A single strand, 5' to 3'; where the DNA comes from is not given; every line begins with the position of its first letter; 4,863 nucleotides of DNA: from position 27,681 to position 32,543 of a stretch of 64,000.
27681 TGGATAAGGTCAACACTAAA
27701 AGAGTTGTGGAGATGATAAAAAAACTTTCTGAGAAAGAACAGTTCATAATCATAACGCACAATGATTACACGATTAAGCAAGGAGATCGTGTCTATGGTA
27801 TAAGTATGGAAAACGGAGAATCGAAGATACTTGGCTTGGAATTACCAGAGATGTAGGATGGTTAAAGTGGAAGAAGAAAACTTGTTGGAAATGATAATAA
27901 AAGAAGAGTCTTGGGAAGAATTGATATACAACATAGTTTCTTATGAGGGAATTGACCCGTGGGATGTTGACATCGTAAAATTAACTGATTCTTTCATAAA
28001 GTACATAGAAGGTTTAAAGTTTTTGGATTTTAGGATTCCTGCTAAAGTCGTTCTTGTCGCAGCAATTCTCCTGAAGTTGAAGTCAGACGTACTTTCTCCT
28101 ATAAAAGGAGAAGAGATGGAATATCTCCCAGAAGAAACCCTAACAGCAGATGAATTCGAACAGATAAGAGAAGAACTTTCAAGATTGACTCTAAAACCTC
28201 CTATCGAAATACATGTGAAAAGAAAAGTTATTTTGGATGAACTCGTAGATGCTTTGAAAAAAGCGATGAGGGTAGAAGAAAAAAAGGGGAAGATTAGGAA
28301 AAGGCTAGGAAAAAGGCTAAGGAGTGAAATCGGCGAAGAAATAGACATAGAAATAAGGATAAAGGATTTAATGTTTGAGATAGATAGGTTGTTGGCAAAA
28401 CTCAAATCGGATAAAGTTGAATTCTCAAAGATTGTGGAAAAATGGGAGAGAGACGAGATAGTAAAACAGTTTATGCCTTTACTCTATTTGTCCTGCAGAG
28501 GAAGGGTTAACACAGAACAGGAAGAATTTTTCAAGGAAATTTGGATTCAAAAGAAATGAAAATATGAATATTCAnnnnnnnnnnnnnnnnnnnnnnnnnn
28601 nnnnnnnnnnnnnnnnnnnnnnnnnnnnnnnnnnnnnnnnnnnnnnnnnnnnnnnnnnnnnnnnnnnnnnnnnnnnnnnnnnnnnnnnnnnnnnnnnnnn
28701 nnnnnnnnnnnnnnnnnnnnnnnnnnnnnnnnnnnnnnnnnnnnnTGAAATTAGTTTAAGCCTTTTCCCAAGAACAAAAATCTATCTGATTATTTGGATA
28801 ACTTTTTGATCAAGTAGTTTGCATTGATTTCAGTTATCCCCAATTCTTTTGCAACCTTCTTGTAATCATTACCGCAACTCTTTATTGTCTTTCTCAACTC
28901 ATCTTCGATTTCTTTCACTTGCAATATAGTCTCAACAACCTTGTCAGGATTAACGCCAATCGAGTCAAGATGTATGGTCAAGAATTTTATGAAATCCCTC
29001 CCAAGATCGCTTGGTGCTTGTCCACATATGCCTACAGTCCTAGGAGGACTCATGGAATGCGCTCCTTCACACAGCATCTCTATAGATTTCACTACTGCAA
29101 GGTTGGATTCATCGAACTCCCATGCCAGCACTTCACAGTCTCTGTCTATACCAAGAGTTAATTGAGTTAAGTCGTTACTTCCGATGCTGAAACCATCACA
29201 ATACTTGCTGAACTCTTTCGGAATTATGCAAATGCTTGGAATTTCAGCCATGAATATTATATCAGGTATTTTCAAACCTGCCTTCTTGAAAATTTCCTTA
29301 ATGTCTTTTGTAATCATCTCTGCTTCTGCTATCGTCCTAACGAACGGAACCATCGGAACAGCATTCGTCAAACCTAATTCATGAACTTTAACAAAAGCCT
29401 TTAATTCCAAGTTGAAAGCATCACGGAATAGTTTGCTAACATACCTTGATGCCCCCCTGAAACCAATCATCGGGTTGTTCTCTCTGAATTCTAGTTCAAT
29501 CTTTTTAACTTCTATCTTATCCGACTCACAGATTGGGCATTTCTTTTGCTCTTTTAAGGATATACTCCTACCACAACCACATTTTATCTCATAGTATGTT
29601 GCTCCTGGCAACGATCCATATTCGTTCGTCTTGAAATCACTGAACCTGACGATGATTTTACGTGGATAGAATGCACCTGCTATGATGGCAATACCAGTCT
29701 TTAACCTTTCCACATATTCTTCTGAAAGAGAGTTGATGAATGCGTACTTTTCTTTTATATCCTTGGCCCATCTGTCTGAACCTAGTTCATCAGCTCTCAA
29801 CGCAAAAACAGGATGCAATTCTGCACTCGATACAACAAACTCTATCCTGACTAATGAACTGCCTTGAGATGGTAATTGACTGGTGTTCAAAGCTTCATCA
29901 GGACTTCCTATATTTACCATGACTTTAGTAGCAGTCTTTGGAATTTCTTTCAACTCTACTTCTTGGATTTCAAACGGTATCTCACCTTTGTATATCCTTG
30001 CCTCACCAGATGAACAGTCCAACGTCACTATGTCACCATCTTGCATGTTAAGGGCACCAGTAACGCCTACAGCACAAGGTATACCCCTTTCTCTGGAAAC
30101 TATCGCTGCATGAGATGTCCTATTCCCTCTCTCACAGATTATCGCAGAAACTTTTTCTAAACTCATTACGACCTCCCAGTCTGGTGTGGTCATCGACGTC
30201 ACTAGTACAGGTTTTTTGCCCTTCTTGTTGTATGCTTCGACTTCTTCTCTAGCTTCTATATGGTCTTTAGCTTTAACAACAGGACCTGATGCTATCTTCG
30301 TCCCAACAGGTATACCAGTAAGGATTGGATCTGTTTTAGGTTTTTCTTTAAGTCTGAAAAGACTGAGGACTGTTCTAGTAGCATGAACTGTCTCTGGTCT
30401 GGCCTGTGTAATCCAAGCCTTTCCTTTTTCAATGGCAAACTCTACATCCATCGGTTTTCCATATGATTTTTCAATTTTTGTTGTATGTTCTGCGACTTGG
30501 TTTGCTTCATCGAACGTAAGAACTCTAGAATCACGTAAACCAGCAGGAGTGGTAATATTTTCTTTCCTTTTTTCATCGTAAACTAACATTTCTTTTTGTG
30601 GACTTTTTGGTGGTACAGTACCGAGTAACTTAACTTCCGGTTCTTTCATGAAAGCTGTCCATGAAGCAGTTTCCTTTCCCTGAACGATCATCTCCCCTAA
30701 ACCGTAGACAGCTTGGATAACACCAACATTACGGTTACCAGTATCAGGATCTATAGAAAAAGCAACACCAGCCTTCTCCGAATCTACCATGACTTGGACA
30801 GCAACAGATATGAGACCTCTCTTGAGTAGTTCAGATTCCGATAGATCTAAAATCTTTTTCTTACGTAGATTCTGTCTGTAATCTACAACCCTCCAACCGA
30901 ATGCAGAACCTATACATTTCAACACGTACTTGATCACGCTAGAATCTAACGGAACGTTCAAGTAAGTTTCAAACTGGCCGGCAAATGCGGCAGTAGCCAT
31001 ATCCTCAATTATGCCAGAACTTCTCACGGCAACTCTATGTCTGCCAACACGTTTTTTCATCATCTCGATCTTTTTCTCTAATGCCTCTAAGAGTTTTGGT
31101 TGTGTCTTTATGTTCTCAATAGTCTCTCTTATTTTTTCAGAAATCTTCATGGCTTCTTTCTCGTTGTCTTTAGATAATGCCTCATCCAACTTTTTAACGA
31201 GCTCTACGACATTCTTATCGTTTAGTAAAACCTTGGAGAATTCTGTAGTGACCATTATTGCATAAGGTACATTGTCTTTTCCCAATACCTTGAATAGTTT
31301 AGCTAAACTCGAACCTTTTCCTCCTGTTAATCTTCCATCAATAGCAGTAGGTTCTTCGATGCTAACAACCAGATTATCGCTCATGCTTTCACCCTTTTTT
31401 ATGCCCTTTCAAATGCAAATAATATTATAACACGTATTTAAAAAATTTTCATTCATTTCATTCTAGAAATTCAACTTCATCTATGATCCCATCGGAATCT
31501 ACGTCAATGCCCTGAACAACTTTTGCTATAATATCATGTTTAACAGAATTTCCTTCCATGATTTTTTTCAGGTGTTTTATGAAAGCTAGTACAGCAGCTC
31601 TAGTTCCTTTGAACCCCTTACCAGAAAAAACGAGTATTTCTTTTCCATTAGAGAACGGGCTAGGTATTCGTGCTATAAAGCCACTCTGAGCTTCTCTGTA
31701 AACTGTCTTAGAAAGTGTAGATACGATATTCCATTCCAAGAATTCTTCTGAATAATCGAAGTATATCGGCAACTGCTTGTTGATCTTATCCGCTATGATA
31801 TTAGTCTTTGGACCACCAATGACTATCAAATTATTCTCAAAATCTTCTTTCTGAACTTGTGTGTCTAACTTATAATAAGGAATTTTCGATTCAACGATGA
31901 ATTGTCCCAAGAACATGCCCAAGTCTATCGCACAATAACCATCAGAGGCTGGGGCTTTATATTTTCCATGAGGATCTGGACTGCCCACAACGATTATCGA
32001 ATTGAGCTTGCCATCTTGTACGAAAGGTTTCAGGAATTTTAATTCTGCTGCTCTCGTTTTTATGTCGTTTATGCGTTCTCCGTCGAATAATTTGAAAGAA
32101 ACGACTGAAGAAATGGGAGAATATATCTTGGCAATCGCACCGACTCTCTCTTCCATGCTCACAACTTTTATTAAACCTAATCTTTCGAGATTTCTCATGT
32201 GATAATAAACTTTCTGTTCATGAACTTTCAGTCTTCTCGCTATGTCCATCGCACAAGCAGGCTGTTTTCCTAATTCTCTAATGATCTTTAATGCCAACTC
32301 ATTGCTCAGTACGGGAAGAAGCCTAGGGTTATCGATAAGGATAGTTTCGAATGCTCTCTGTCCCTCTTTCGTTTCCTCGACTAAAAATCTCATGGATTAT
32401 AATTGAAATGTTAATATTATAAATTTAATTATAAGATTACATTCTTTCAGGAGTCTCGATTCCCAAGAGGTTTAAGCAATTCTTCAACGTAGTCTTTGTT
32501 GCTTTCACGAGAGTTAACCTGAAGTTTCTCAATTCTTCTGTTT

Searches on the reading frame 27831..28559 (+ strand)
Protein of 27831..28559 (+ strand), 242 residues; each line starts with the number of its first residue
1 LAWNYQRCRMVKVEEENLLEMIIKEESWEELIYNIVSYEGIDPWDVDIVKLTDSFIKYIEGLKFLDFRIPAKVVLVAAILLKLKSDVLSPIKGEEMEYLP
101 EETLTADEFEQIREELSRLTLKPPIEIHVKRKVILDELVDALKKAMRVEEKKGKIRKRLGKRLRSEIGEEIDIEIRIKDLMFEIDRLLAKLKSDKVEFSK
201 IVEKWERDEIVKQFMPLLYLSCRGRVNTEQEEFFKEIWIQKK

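Call 35: search_protein_families(library=pfam, proteins=[window:27831-28559:+], max_evalue=0.001)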
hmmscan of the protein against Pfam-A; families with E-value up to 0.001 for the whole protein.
window:27831-28559:+ (242 aa): 1 family
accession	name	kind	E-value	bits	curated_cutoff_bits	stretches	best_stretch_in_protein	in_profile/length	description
PF02616.19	SMC_ScpA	-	6e-18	66.1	24.6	1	40-240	6-230/232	Segregation and condensation protein ScpA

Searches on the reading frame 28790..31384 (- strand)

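Call 35: search_protein_families(library=pfam, proteins=[window:28790-31384:-], max_evalue=0.001)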
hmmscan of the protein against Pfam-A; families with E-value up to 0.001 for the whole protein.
window:28790-31384:- (864 aa): 3 families
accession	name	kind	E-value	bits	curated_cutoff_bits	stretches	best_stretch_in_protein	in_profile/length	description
PF01326.24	PPDK_N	-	2.4e-66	224.7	27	1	19-338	3-316/328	Pyruvate phosphate dikinase, AMP/ATP-binding domain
PF02896.24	PEP-utilizers_C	-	2.4e-46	158.7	22.8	1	482-826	16-291/293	PEP-utilising enzyme, PEP-binding domain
PF00391.29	PEP-utilizers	-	3.3e-22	78.3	23.1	1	392-460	5-72/72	PEP-utilising enzyme, mobile domain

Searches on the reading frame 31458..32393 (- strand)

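Call 35: search_protein_families(library=pfam, proteins=[window:31458-32393:-], max_evalue=0.001)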
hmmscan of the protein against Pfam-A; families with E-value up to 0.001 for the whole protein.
window:31458-32393:- (311 aa): 4 families
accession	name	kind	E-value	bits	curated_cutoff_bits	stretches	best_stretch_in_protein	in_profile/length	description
PF05124.17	S_layer_C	-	2.1e-12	47.5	23.9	1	169-274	92-176/177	S-layer like family, outer domain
PF12840.13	HTH_20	-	3.7e-11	43.3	27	1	29-78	1-51/51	Helix-turn-helix domain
PF01022.26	HTH_5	-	1.9e-06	28.1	22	1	34-76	4-46/47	Bacterial regulatory protein, arsR family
PF01978.25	TrmB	-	2.4e-05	24.5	25.6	1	43-95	20-66/68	Sugar-specific transcriptional regulator TrmB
